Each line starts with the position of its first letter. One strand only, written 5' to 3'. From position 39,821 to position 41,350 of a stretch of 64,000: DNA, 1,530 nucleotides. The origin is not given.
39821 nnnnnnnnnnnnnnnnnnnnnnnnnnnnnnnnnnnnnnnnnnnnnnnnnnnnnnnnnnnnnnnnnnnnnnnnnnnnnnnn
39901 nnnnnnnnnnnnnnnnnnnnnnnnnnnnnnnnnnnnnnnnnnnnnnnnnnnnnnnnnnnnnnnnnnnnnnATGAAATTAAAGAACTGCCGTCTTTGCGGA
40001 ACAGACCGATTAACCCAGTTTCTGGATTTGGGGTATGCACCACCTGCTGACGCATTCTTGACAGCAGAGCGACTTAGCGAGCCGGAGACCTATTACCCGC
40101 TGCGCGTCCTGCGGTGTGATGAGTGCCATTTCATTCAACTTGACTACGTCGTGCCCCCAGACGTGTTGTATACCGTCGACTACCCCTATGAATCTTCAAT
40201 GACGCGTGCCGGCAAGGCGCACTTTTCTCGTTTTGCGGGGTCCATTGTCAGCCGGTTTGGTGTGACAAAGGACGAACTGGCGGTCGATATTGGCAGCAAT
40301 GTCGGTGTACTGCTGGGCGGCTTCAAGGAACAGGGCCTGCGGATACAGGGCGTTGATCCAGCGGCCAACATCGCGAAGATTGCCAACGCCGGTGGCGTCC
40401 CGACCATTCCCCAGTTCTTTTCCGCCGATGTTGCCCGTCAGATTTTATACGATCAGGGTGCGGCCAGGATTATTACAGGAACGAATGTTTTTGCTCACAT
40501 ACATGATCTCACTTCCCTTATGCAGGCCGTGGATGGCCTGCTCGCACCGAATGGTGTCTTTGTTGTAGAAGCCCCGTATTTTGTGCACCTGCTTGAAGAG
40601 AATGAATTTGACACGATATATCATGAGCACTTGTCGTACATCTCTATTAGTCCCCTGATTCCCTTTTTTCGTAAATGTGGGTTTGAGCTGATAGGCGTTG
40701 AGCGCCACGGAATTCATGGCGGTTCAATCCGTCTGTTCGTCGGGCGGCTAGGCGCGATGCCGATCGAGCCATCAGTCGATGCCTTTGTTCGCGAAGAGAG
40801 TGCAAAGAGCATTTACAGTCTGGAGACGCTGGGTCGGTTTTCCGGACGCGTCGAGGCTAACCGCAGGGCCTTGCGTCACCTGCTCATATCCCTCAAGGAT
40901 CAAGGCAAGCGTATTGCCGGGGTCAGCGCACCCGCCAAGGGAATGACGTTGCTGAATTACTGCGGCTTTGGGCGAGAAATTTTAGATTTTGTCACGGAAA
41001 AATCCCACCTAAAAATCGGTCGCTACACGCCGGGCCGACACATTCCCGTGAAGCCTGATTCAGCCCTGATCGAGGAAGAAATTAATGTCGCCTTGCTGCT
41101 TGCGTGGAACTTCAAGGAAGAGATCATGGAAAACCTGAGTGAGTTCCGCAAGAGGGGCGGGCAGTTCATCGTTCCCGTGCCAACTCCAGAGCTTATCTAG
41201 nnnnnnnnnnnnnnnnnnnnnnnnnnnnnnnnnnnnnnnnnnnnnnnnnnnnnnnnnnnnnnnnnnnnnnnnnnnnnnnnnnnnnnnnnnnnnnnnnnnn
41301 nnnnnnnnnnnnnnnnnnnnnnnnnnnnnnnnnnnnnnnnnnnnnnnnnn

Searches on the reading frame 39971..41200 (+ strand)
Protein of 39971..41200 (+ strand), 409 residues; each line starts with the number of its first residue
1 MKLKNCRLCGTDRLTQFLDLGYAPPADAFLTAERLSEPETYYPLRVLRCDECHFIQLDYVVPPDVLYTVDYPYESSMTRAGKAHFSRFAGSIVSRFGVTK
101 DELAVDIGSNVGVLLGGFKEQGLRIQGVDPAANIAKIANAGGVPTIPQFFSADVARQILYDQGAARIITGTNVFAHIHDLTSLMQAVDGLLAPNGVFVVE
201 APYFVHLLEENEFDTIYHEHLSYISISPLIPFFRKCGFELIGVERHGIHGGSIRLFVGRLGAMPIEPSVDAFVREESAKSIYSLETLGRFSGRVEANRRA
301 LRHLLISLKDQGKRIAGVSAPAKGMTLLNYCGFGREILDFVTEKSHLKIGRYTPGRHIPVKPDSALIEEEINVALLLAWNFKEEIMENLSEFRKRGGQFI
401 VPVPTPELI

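Call 64: search_protein_families(library=pfam, proteins=[window:39971-41200:+], max_evalue=0.01)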
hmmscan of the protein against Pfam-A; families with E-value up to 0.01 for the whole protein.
window:39971-41200:+ (409 aa): 5 families
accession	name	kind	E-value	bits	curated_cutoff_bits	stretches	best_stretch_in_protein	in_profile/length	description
PF08484.17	Methyltransf_14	-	8.9e-50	169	23.5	1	248-404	2-160/160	C-methyltransferase C-terminal domain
PF08421.16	Methyltransf_13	-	6.2e-24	84.4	31.3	1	6-67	1-62/62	Putative zinc binding domain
PF13489.12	Methyltransf_23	-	6.9e-15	55.6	27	1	104-241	26-162/164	Methyltransferase domain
PF08241.18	Methyltransf_11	-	6.2e-06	27.2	21.2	1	105-199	1-95/95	Methyltransferase domain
PF08242.18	Methyltransf_12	-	1.1e-05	26.5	30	1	105-197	1-98/98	Methyltransferase domain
